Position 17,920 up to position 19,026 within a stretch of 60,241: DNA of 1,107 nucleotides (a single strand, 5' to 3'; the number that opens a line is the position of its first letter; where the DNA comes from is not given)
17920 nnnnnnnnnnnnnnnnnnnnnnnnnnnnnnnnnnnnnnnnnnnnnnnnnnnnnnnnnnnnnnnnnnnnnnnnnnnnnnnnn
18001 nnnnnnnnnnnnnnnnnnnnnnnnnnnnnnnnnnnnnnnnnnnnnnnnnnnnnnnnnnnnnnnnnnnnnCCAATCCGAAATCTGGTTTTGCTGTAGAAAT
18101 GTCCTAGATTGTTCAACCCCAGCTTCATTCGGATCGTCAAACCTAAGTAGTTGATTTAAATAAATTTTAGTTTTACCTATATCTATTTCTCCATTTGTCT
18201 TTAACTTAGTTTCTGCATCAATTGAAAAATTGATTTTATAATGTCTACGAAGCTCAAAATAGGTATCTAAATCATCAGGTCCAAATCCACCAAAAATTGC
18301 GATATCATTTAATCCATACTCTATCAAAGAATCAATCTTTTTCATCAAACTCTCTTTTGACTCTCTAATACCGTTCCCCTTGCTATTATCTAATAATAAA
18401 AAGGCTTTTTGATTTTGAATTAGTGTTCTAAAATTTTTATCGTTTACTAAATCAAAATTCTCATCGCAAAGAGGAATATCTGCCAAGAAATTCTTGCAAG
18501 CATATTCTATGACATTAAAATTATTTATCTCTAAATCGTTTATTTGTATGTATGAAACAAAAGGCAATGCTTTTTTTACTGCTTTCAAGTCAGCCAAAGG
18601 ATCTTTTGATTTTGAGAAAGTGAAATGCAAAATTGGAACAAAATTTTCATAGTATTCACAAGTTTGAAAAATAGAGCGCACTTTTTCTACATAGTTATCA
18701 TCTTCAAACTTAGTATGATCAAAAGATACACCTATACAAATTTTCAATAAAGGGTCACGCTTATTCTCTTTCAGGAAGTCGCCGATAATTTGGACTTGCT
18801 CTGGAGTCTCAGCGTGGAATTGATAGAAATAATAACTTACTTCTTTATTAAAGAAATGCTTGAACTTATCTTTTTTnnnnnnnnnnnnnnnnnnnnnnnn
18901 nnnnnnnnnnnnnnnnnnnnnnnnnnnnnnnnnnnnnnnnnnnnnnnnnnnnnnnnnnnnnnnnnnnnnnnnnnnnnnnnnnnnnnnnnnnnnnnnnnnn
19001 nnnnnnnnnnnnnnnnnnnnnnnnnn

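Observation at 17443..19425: Single polypeptide fusing GTP cyclohydrolase II, a TrpF-like barrel and an amino-methyltransferase-like domain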

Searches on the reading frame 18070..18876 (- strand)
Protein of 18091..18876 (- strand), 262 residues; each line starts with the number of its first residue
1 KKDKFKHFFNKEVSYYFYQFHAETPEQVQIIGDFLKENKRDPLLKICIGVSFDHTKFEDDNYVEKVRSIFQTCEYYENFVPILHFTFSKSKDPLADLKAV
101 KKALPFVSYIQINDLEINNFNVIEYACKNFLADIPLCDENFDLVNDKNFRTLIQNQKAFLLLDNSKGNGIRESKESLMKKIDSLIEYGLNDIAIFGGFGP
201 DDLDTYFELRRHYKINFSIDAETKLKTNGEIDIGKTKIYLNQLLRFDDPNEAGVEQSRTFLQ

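Call 7: search_protein_families(library=pfam, proteins=[window:18091-18876:-], max_evalue=10)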
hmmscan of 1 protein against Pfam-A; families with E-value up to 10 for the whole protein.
seq(262 aa): 0 families

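Call 13: search_solved_structures(query=A2, max_evalue=10, show_alignments=3)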
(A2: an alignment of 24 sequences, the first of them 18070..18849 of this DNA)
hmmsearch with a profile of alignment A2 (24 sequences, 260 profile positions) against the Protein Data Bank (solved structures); distinct sequences matched with E-value up to 10: 3.
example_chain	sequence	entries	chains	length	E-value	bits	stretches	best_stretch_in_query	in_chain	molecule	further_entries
8i5z_A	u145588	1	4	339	1.6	11.4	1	100-143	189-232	D-isomer specific 2-hydroxyacid dehydrogenase NAD-binding protein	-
3c2e_A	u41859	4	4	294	1.7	11.4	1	133-197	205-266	Nicotinate-nucleotide pyrophosphorylase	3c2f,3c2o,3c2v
3c2r_A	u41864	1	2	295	1.7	11.4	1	133-197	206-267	Nicotinate-nucleotide pyrophosphorylase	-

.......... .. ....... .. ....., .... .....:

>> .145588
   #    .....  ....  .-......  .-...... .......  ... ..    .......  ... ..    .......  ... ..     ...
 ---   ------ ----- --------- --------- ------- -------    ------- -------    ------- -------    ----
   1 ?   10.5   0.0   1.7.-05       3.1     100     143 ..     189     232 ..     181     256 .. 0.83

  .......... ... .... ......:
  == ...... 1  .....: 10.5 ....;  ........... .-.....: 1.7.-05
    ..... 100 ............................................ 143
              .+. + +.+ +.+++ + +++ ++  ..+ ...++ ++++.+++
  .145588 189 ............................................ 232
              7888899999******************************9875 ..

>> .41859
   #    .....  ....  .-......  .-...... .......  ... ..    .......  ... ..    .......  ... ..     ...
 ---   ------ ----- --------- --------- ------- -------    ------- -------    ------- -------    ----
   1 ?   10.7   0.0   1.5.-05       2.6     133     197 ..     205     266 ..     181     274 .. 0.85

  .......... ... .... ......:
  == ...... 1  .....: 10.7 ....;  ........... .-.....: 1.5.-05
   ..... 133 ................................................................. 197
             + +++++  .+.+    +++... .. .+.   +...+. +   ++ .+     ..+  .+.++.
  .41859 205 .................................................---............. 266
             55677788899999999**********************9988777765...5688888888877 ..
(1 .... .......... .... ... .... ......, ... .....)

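Call 22: predict_structure(alignment_id=A2)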
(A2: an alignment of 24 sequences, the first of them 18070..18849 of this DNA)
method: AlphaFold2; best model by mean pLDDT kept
length: 260 residues; sequences in the alignment: 24
mean_pLDDT: 84.6   pTM: 0.82
mean pLDDT of the five models: 84.6, 84.1, 84.0, 80.8, 80.0
residues with pLDDT >= 90: 125; 70-90: 90; 50-70: 39; < 50: 6
segments of 3 or more residues with pLDDT < 50: 1-4
pLDDT, mean of each block of 10 residues (from residue 1): 65 94 89 87 94 97 94 93 95 96 87 95 90 92 92 73 83 93 78 78 78 73 88 79 61 58
secondary structure, 60 per line:
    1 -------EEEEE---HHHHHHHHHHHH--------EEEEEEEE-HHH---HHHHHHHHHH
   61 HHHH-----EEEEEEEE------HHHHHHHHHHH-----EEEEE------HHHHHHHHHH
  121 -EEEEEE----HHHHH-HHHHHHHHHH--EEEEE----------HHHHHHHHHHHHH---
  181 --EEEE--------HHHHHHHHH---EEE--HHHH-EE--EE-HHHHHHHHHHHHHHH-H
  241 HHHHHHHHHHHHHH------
elements in order: E8-12 H16-27 E36-43 H51-64 E70-77 H84-94 E100-104 H111-120 E122-127 H132-136 H138-147 E150-154 H165-177 E183-186 H195-203 E207-209 H212-215 H224-238 H240-254

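Call 25: fold_search(model_id=the predicted structure, library=pdb)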
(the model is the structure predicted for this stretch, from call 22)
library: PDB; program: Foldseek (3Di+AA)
matches with E <= 10: 1589; with E <= 0.001: 137
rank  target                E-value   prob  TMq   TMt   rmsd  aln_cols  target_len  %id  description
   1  8qye_MOLB             1.2e-06  1.00  0.48  0.54   6.2       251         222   14  Catalytic core of endo-alpha-N-acetylgalactosaminidase from Bifidobacterium longum (EngBF) concieved by deep networ (released 2024-03-06)
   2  8w05_B                1.3e-06  1.00  0.47  0.49   6.8       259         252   10  Crystal Structure of the reconstruction of the ancestral triosephosphate isomerase of the last opisthokont common ance (released 2024-09-04)
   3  8w05_A                1.9e-06  1.00  0.50  0.52   6.4       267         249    9  Crystal Structure of the reconstruction of the ancestral triosephosphate isomerase of the last opisthokont common ance (released 2024-09-04)
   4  8v09                  3.9e-06  1.00  0.45  0.47   7.2       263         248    8  Crystal Structure of the reconstruction of the ancestral triosephosphate isomerase of the last opisthokont common ancest (released 2024-09-04)
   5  8v2x                  4.4e-06  1.00  0.49  0.51   6.4       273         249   10  Crystal Structure of the reconstruction of the worst case of the ancestral triosephosphate isomerase of the last opistho (released 2024-09-04)
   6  8k7o                  7.6e-06  1.00  0.52  0.56   5.1       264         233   10  De novo design protein -T03 (released 2024-07-31)
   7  6oog                  7.6e-06  1.00  0.49  0.50   6.5       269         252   10  Crystal structure of triosephosphate isomerase from Taenia Solium in complex with 2PG (released 2020-01-08)
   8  8w06_H                8.5e-06  1.00  0.50  0.52   6.4       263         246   11  Crystal Structure of the reconstruction of the ancestral triosephosphate isomerase of the last opisthokont common ance (released 2024-09-04)
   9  5eyw_A                9.1e-06  1.00  0.49  0.51   6.5       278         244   11  Crystal structure of Litopenaeus vannamei triosephosphate isomerase complexed with 2-Phosphoglycolic acid (released 2016-09-28)
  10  8w06_B                1.3e-05  1.00  0.51  0.52   6.2       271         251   10  Crystal Structure of the reconstruction of the ancestral triosephosphate isomerase of the last opisthokont common ance (released 2024-09-04)
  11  8w05_C                1.5e-05  1.00  0.46  0.48   6.3       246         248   10  Crystal Structure of the reconstruction of the ancestral triosephosphate isomerase of the last opisthokont common ance (released 2024-09-04)
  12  4y96_A                1.6e-05  1.00  0.50  0.51   6.5       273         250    9  Crystal structure of Triosephosphate Isomerase from Gemmata obscuriglobus (released 2015-07-15)
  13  5zg4_D                1.6e-05  1.00  0.47  0.50   7.1       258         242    8  Crystal Structure of Triosephosphate isomerase SAD deletion mutant from Opisthorchis viverrini (released 2018-10-24)
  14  6rg0_A                1.7e-05  1.00  0.51  0.54   5.8       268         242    9  Structure of pdxj (released 2020-05-13)
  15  1sw7_A                1.7e-05  1.00  0.48  0.50   6.5       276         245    9  Triosephosphate isomerase from Gallus gallus, loop 6 mutant K174N, T175S, A176S (released 2004-08-24)
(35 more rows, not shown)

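Call 27: search_protein_representatives(alignment_id=A2)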
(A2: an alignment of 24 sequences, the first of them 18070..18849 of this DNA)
Query: 24 sequences, 260 profile positions. Proteins with E-value up to 0.001 (for the whole library): 105; up to 1e-10: 48; up to 1e-30: 29. The best 105 are listed.
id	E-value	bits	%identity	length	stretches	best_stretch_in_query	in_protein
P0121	7.5e-103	360.0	-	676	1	2-257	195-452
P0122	6.4e-96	337.2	-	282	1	17-260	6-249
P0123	1.8e-90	319.4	-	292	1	2-217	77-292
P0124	3.5e-84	298.8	-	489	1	3-238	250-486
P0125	1.5e-82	293.4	-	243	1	3-241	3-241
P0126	1.1e-79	284.0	-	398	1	73-260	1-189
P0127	2.3e-77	276.4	-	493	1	4-256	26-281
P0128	1.5e-72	260.6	-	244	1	6-244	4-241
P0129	1.3e-68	247.7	-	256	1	4-239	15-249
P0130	1.1e-63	231.6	-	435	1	2-236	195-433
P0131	2.7e-59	217.2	-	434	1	3-236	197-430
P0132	5.1e-58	213.0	-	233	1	7-234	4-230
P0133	1.4e-54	201.7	-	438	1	2-234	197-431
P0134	2.7e-54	200.8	-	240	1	5-236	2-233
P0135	3.0e-54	200.7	-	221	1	23-234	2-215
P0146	2.2e-34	135.6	-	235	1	5-235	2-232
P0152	1.8e-27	112.9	-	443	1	37-240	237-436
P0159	1.1e-18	84.1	-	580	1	39-236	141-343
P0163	1.2e-16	77.5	-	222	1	36-232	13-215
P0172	1.8e-09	53.9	-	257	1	61-233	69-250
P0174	1.5e-08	50.9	-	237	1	15-232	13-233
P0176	3.6e-08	49.7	-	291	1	15-232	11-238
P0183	4.6e-06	42.7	-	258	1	15-233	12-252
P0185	9.7e-06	41.7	-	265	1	16-232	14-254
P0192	2.6e-05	40.3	-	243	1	18-232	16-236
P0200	6.2e-05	39.0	-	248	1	17-231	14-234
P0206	1.3e-04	37.9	-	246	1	16-232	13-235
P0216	5.1e-04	36.1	-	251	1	19-233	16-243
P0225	9.7e-04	35.1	-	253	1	25-233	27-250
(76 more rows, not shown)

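Call 29: search_protein_families(library=pfam, alignment_id=A3, max_evalue=0.01)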
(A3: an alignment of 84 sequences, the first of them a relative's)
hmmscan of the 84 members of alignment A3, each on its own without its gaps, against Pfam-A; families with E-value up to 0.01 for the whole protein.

A. member 1, P0121 (676 aa): 10 families
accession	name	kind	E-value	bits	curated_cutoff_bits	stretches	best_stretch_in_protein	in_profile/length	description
PF00925.25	GTP_cyclohydro2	-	1.7e-59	200.5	23.3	1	8-169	3-165/165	GTP cyclohydrolase II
PF05175.20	MTS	-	7.4e-11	42.4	23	1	488-561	28-98/170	Methyltransferase small domain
PF13847.12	Methyltransf_31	-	8.1e-09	35.7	27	1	493-619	3-113/145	Methyltransferase domain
PF08242.18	Methyltransf_12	-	7.9e-06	27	30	1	499-575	2-78/98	Methyltransferase domain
PF12847.13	Methyltransf_18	-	3e-05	24.5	27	1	486-566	7-86/151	Methyltransferase domain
PF06325.19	PrmA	-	6.9e-05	22.9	22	1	487-565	155-229/296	Ribosomal protein L11 methyltransferase (PrmA)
PF13649.12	Methyltransf_25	-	0.00015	22.8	27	1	499-577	3-79/97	Methyltransferase domain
PF13489.12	Methyltransf_23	-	0.0004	20.6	27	1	487-615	16-116/164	Methyltransferase domain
PF08241.18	Methyltransf_11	-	0.00057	20.9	21.2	0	499-615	2-95/95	Methyltransferase domain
PF02390.23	Methyltransf_4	-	0.0044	17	24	0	495-555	3-62/173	Putative methyltransferase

B. families by the number of members that match (of 84 scanned): 31 families (the first 25 are shown)
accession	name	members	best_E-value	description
PF00697.28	PRAI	43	8.5e-12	N-(5'phosphoribosyl)anthranilate (PRA) isomerase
PF00925.25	GTP_cyclohydro2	18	1.7e-59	GTP cyclohydrolase II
PF05175.20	MTS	5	5.6e-15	Methyltransferase small domain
PF13847.12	Methyltransf_31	5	1.9e-12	Methyltransferase domain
PF06325.19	PrmA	5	2.7e-11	Ribosomal protein L11 methyltransferase (PrmA)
PF13649.12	Methyltransf_25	5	3.4e-10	Methyltransferase domain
PF08242.18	Methyltransf_12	5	3.8e-09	Methyltransferase domain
PF08241.18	Methyltransf_11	5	7.1e-09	Methyltransferase domain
PF13489.12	Methyltransf_23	5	3.9e-05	Methyltransferase domain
PF12847.13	Methyltransf_18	4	6e-08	Methyltransferase domain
PF09445.16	Methyltransf_15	4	4.8e-07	RNA cap guanine-N2 methyltransferase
PF10294.15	Methyltransf_16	4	5.1e-06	Lysine methyltransferase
PF02390.23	Methyltransf_4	3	2.9e-06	Putative methyltransferase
PF03602.21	Cons_hypoth95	2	0.00018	Conserved hypothetical protein 95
PF04816.18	TrmK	2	0.00037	tRNA (adenine(22)-N(1))-methyltransferase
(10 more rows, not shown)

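Call 30: search_protein_families(library=pfam, proteins=[P0125, P0128, P0132, P0146, P0130, P0152, P0159, P0163, P0172, P0174], max_evalue=0.1)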
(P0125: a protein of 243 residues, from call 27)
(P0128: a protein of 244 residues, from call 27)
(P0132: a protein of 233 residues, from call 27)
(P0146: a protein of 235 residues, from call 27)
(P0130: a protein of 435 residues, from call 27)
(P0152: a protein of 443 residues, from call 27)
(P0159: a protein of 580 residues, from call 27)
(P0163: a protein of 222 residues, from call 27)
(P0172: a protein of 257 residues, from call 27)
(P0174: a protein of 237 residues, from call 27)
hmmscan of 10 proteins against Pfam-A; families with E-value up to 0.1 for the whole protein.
P0125 (243 aa): 0 families

P0128 (244 aa): 0 families

P0132 (233 aa): 0 families

P0146 (235 aa): 1 family
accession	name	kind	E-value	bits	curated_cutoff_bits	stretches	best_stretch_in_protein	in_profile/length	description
PF00697.28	PRAI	-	0.00022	21.5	22.7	1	136-229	107-192/193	N-(5'phosphoribosyl)anthranilate (PRA) isomerase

P0130 (435 aa): 1 family
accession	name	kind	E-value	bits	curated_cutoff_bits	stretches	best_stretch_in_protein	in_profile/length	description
PF00925.25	GTP_cyclohydro2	-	1.9e-49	167.9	23.3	1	7-169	4-165/165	GTP cyclohydrolase II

P0152 (443 aa): 1 family
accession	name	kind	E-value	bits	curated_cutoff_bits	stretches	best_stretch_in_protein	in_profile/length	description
PF00925.25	GTP_cyclohydro2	-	4.3e-56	189.5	23.3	1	13-173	6-165/165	GTP cyclohydrolase II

P0159 (580 aa): 17 families
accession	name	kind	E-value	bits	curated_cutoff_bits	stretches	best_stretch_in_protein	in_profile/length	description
PF05175.20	MTS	-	5.6e-15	55.8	23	1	405-533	21-138/170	Methyltransferase small domain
PF06325.19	PrmA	-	2.7e-11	44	22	1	415-489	161-233/296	Ribosomal protein L11 methyltransferase (PrmA)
PF00925.25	GTP_cyclohydro2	-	7.4e-11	42.3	23.3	1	2-75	92-162/165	GTP cyclohydrolase II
PF13847.12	Methyltransf_31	-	3.4e-09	37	27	1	416-537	4-113/145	Methyltransferase domain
PF12847.13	Methyltransf_18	-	4.5e-07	30.4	27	1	416-487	15-87/151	Methyltransferase domain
PF13649.12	Methyltransf_25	-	5.5e-06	27.4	27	1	419-491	1-73/97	Methyltransferase domain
PF13489.12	Methyltransf_23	-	3.9e-05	23.9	27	1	413-532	20-115/164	Methyltransferase domain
PF03602.21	Cons_hypoth95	-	0.00018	21.7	24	1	413-492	39-123/182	Conserved hypothetical protein 95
PF10354.15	BMT5-like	-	0.00047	20.9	24.7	1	476-556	71-150/168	rRNA (uridine-N3-)-methyltransferase BTM5-like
PF10294.15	Methyltransf_16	-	0.00067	19.9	21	1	410-465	41-96/174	Lysine methyltransferase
PF08241.18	Methyltransf_11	-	0.00071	20.6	21.2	1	421-532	2-94/95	Methyltransferase domain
PF08242.18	Methyltransf_12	-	0.0016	19.6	30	1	420-490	1-73/98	Methyltransferase domain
PF09445.16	Methyltransf_15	-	0.004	17.2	22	1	419-500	4-83/165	RNA cap guanine-N2 methyltransferase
PF01170.24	UPF0020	-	0.011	15.9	22.3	1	441-533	79-164/197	RMKL-like, methyltransferase domain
PF04816.18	TrmK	-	0.019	14.9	27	0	420-487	2-71/205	tRNA (adenine(22)-N(1))-methyltransferase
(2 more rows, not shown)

P0163 (222 aa): 0 families

P0172 (257 aa): 2 families
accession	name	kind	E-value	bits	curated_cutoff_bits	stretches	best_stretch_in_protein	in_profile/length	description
PF00697.28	PRAI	-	9.9e-07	29.1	22.7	1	146-216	99-164/193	N-(5'phosphoribosyl)anthranilate (PRA) isomerase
PF13778.12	DUF4174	-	0.025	15.4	27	1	144-195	62-116/120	Domain of unknown function (DUF4174)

P0174 (237 aa): 1 family
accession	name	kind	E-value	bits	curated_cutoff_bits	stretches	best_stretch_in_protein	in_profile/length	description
PF00697.28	PRAI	-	2.8e-10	40.7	22.7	1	89-229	61-188/193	N-(5'phosphoribosyl)anthranilate (PRA) isomerase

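Call 31: search_protein_families(library=ncbifam, proteins=[P0172, P0174, P0176, P0183, P0185, P0192, P0200, P0206, P0216, P0225], max_evalue=0.1)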
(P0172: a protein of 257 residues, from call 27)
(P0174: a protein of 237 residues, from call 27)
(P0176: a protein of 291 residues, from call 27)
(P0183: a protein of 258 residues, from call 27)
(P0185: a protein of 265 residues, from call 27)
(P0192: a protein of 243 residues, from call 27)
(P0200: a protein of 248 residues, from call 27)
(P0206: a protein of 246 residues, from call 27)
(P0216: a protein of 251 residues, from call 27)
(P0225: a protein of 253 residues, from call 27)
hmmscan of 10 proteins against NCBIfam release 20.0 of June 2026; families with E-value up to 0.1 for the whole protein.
P0172 (257 aa): 4 families
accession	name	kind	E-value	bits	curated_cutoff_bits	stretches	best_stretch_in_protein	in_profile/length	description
NF002304.0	PRK01222.2-4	equivalog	1.9e-10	40.5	181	1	64-217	35-176/208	phosphoribosylanthranilate isomerase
NF002298.0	PRK01222.1-4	equivalog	1.5e-05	24.8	215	1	137-217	94-174/209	phosphoribosylanthranilate isomerase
NF002302.0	PRK01222.2-2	equivalog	0.00074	19.8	172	1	119-212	70-154/193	phosphoribosylanthranilate isomerase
NF002295.0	PRK01222.1-1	equivalog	0.015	14.7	216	1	142-216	106-181/219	phosphoribosylanthranilate isomerase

P0174 (237 aa): 10 families
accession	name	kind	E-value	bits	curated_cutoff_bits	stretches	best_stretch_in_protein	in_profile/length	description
NF002300.0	PRK01222.1-7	equivalog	3.5e-08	33.4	212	1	152-235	114-191/195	phosphoribosylanthranilate isomerase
NF002298.0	PRK01222.1-4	equivalog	8.6e-06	25.5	215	1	150-230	124-197/209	phosphoribosylanthranilate isomerase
NF006945.0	PRK09427.1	equivalog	8.6e-06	24.5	380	1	89-220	322-442/461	bifunctional indole-3-glycerol-phosphate synthase TrpC/phosphoribosylanthranilate isomerase TrpF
NF002304.0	PRK01222.2-4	equivalog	1.3e-05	24.7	181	1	152-229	127-197/208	phosphoribosylanthranilate isomerase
NF002301.0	PRK01222.2-1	equivalog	2.3e-05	24.1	232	1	96-224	74-198/217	phosphoribosylanthranilate isomerase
NF002297.0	PRK01222.1-3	equivalog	6.4e-05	22.5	259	1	153-235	122-199/204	phosphoribosylanthranilate isomerase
NF002302.0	PRK01222.2-2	equivalog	0.015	15.6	172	1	173-232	123-183/193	phosphoribosylanthranilate isomerase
NF002299.0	PRK01222.1-6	equivalog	0.023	14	231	1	156-220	151-207/231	phosphoribosylanthranilate isomerase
NF009833.0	PRK13307.1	equivalog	0.05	12.5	274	0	31-133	105-205/392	bifunctional 5,6,7,8-tetrahydromethanopterin hydro-lyase/3-hexulose-6-phosphate synthase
NF002295.0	PRK01222.1-1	equivalog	0.052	13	216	1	184-220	158-194/219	phosphoribosylanthranilate isomerase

P0176 (291 aa): 9 families
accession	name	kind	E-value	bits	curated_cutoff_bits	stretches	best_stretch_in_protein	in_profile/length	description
NF002300.0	PRK01222.1-7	equivalog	3e-09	36.8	212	1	105-239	67-190/195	phosphoribosylanthranilate isomerase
NF002298.0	PRK01222.1-4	equivalog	0.00011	21.9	215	1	165-241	134-203/209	phosphoribosylanthranilate isomerase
NF002297.0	PRK01222.1-3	equivalog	0.0002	20.9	259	1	166-238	130-197/204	phosphoribosylanthranilate isomerase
NF002301.0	PRK01222.2-1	equivalog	0.00021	20.9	232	1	143-235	110-204/217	phosphoribosylanthranilate isomerase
NF002304.0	PRK01222.2-4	equivalog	0.00044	19.7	181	1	158-239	128-202/208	phosphoribosylanthranilate isomerase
NF010563.0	PRK13958.1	equivalog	0.00049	19.7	234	1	101-237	75-200/210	phosphoribosylanthranilate isomerase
NF006945.0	PRK09427.1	equivalog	0.001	17.7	380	1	113-234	343-455/461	bifunctional indole-3-glycerol-phosphate synthase TrpC/phosphoribosylanthranilate isomerase TrpF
NF002295.0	PRK01222.1-1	equivalog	0.028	13.9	216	1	167-240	143-210/219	phosphoribosylanthranilate isomerase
NF002302.0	PRK01222.2-2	equivalog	0.096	12.9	172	0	186-241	136-187/193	phosphoribosylanthranilate isomerase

P0183 (258 aa): 0 families

P0185 (265 aa): 1 family
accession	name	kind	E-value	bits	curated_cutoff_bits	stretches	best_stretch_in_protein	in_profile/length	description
NF010563.0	PRK13958.1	equivalog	0.0048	16.4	234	1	115-185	77-144/210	phosphoribosylanthranilate isomerase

P0192 (243 aa): 3 families
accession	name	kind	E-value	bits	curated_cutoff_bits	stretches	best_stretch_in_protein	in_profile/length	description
NF002300.0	PRK01222.1-7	equivalog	0.00042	20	212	1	143-235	107-188/195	phosphoribosylanthranilate isomerase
NF002298.0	PRK01222.1-4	equivalog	0.0078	15.9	215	1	155-220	125-183/209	phosphoribosylanthranilate isomerase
TIGR03468.1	HpnG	hypoth_equivalog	0.099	12.2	187.1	0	179-227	46-95/212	hopanoid-associated phosphorylase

P0200 (248 aa): 7 families
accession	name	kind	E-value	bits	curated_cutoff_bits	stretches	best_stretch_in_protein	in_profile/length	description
NF002304.0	PRK01222.2-4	equivalog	0.0021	17.5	181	1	73-221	49-188/208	phosphoribosylanthranilate isomerase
NF002300.0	PRK01222.1-7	equivalog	0.0028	17.3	212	1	139-221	102-176/195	phosphoribosylanthranilate isomerase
NF002298.0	PRK01222.1-4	equivalog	0.0082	15.8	215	1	80-236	61-201/209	phosphoribosylanthranilate isomerase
NF002303.0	PRK01222.2-3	equivalog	0.0091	15.5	224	1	51-220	32-182/208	phosphoribosylanthranilate isomerase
NF002301.0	PRK01222.2-1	equivalog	0.01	15.4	232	1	151-221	129-194/217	phosphoribosylanthranilate isomerase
NF002297.0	PRK01222.1-3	equivalog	0.01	15.3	259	1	151-221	116-184/204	phosphoribosylanthranilate isomerase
NF010563.0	PRK13958.1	equivalog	0.018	14.6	234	0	139-198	111-168/210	phosphoribosylanthranilate isomerase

P0206 (246 aa): 2 families
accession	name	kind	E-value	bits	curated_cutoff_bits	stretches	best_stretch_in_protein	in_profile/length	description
NF002300.0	PRK01222.1-7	equivalog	0.0017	18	212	1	143-234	108-188/195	phosphoribosylanthranilate isomerase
NF002298.0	PRK01222.1-4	equivalog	0.081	12.6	215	0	157-215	134-179/209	phosphoribosylanthranilate isomerase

P0216 (251 aa): 3 families
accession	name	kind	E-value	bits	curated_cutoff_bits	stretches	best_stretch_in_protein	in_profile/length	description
NF002304.0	PRK01222.2-4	equivalog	0.0042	16.5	181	1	133-206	105-171/208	phosphoribosylanthranilate isomerase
NF002301.0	PRK01222.2-1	equivalog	0.0046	16.5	232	1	148-224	115-196/217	phosphoribosylanthranilate isomerase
NF009832.1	PRK13306.1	subfamily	0.03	13.8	250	1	175-205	149-179/215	3-dehydro-L-gulonate-6-phosphate decarboxylase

P0225 (253 aa): 1 family
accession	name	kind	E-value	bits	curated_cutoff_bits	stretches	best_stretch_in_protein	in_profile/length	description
NF002300.0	PRK01222.1-7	equivalog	0.015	15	212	1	154-214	103-161/195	phosphoribosylanthranilate isomerase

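Call 33: find_encoding_contigs(protein=P0130, flank=8000, max_places=4)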
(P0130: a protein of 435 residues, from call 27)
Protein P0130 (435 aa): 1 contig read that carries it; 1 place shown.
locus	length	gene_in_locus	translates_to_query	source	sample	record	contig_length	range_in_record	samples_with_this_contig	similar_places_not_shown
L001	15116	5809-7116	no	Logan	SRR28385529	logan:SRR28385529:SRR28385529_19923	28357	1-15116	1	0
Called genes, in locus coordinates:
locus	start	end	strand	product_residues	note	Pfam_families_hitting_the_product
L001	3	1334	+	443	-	?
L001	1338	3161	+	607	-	PF01555:N6_N4_Mtase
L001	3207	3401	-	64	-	PF02882:THF_DHG_CYH_C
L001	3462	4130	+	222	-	-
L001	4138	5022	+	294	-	PF02424:ApbE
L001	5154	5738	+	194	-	PF00081:Sod_Fe_N, PF02777:Sod_Fe_C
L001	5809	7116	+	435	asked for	PF00925:GTP_cyclohydro2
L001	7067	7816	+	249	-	-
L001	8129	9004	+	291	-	PF01928:CYTH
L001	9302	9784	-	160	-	-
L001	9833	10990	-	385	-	PF00953:Glycos_transf_4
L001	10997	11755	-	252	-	PF09335:VTT_dom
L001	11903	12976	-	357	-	PF13649:Methyltransf_25 (weak)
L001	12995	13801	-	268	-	-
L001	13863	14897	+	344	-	PF00763:THF_DHG_CYH, PF02882:THF_DHG_CYH_C, PF04961:FTCD_C (weak)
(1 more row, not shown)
